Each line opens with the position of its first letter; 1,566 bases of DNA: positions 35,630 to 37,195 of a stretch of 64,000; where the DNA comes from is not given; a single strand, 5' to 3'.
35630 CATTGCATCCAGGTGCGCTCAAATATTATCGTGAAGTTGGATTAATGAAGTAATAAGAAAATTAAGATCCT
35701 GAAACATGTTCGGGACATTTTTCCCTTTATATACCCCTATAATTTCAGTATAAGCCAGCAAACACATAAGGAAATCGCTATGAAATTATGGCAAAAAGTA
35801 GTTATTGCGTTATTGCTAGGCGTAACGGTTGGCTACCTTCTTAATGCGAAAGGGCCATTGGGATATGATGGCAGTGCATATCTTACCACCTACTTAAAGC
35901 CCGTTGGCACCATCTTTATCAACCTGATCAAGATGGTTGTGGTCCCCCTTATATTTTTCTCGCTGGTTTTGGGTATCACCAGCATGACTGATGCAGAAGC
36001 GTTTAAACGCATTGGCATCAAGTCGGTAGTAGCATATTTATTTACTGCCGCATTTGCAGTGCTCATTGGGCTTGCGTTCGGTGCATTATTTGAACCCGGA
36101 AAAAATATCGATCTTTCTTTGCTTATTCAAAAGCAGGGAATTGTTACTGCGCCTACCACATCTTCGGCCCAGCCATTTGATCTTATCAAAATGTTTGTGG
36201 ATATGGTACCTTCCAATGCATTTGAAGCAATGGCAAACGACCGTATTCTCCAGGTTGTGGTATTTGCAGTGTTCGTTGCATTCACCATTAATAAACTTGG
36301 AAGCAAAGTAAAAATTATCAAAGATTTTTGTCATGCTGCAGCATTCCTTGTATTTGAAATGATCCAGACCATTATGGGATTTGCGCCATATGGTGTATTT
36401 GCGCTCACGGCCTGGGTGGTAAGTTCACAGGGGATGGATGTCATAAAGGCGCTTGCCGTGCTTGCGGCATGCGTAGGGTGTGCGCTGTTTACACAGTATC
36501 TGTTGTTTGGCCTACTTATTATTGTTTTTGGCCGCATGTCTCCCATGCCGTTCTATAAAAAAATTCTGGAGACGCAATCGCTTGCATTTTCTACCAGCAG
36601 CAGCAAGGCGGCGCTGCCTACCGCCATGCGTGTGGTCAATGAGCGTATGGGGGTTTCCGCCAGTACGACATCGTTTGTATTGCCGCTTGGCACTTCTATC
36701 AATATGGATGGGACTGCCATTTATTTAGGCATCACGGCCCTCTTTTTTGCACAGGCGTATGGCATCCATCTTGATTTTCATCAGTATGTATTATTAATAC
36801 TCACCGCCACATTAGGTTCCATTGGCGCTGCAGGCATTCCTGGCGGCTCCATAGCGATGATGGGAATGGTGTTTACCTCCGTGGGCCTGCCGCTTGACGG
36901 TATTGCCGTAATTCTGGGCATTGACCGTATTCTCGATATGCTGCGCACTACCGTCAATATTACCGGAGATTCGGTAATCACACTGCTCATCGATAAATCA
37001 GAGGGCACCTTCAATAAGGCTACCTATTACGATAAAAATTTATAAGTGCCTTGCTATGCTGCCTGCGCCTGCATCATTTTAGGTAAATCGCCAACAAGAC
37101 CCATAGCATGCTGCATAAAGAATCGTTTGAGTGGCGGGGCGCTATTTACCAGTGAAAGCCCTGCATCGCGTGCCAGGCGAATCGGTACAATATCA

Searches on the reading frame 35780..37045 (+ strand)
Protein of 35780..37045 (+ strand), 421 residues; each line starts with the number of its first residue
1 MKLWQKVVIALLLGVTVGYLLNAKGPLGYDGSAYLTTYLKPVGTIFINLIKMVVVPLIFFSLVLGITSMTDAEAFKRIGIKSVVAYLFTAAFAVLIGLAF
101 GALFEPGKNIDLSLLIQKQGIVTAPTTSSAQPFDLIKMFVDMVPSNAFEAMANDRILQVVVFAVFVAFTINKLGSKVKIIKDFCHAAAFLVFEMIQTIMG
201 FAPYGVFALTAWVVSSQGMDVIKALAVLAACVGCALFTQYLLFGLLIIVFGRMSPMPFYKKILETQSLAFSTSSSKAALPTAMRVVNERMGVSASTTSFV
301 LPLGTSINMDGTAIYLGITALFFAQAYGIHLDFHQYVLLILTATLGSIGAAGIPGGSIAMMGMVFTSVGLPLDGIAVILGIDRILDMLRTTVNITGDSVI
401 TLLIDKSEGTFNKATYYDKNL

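Call 89: search_protein_families(library=ncbifam, proteins=[window:35780-37045:+], max_evalue=0.00001)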
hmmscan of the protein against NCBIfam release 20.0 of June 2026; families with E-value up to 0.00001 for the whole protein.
window:35780-37045:+ (421 aa): 4 families
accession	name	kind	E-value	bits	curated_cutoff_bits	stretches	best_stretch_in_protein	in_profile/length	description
NF008440.0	PRK11283.1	equivalog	1e-75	255.2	638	1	4-418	9-424/437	glutamate/aspartate:proton symporter GltP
NF002461.0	PRK01663.1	subfamily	6.6e-75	252.7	513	1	2-415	8-409/428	C4-dicarboxylate transporter DctA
NF009587.0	PRK13027.1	subfamily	2e-64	218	570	1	2-412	8-407/442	C4-dicarboxylate transporter DctA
NF010151.0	PRK13628.1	equivalog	6.3e-37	127.6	308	1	3-406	16-399/407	serine/threonine transporter SstT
